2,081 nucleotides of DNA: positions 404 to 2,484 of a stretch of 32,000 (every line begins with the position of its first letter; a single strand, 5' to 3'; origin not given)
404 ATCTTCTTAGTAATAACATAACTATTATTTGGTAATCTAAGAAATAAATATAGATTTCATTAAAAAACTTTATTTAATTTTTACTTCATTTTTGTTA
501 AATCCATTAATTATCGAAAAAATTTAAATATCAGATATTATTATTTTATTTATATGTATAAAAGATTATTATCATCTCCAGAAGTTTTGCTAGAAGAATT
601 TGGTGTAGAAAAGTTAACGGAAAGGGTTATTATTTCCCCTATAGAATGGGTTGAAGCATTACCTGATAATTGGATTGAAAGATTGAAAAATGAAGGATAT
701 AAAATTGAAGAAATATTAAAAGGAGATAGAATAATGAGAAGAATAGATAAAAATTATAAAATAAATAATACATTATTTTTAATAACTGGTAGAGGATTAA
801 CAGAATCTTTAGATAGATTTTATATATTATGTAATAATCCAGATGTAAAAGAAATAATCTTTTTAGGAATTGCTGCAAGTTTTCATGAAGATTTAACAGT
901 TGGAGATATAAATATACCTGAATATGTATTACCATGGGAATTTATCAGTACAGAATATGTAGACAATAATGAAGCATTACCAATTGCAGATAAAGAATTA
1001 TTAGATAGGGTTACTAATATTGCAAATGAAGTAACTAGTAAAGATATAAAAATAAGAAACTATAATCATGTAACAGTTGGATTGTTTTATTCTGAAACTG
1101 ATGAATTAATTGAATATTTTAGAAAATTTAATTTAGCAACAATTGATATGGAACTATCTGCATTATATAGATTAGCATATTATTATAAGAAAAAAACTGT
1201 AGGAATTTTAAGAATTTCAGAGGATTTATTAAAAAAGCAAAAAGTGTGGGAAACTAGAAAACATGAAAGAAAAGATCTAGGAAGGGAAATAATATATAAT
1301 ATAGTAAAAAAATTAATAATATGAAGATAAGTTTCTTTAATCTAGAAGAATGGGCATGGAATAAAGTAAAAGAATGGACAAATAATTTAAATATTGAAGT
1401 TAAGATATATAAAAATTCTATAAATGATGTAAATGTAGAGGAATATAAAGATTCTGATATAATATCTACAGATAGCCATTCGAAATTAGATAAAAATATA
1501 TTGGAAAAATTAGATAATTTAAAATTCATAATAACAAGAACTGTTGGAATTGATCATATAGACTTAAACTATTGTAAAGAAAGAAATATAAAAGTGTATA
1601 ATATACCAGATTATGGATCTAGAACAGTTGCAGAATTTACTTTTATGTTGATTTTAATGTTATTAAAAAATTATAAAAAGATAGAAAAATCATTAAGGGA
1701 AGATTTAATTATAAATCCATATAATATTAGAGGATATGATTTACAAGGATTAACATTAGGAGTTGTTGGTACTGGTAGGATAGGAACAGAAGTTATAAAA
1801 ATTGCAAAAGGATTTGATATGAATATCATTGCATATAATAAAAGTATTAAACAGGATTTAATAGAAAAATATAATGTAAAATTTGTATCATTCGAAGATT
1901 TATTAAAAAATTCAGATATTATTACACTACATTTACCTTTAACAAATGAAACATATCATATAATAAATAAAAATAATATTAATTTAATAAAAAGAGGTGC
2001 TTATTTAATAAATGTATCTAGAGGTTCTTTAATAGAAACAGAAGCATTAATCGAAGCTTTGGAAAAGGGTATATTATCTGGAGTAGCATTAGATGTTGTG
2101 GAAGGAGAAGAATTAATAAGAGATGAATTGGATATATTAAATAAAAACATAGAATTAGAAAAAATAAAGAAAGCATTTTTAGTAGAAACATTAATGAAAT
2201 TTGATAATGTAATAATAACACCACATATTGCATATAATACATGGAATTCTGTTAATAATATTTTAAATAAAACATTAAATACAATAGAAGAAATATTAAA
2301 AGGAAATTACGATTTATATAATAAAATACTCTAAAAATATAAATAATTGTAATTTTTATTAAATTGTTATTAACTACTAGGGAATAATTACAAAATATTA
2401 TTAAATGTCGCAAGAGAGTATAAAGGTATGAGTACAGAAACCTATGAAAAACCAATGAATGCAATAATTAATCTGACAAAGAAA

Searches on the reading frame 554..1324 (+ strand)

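Call 10: search_protein_families(library=pfam, max_evalue=0.01, proteins=[window:554-1324:+])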
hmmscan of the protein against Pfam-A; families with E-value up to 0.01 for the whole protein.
window:554-1324:+ (256 aa): 1 family
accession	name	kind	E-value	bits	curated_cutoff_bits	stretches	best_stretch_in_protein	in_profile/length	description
PF01048.26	PNP_UDP_1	-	4.5e-19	69.2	25.1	1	97-233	69-212/233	Phosphorylase superfamily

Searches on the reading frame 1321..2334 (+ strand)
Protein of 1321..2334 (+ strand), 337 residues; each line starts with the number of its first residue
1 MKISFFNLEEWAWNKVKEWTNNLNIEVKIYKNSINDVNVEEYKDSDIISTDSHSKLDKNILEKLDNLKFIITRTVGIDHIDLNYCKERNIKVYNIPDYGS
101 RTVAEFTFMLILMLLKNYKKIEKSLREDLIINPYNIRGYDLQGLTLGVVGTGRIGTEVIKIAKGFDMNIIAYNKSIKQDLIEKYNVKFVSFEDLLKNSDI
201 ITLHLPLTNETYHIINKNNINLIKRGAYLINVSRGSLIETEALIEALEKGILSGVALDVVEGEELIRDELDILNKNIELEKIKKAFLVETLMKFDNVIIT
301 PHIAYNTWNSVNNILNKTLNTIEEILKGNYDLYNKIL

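Call 10: search_protein_families(library=pfam, max_evalue=0.01, proteins=[window:1321-2334:+])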
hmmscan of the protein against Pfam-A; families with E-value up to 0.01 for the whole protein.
window:1321-2334:+ (337 aa): 3 families
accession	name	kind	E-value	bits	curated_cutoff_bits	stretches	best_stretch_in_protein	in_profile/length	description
PF02826.25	2-Hacid_dh_C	-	1.9e-55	187.4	25.1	1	108-304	1-178/178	D-isomer specific 2-hydroxyacid dehydrogenase, NAD binding domain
PF00389.36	2-Hacid_dh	-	6.8e-28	97.4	24.6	1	25-329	20-127/134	D-isomer specific 2-hydroxyacid dehydrogenase, catalytic domain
PF03446.21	NAD_binding_2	-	1.5e-05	25.5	21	1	146-262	2-122/161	NAD binding domain of 6-phosphogluconate dehydrogenase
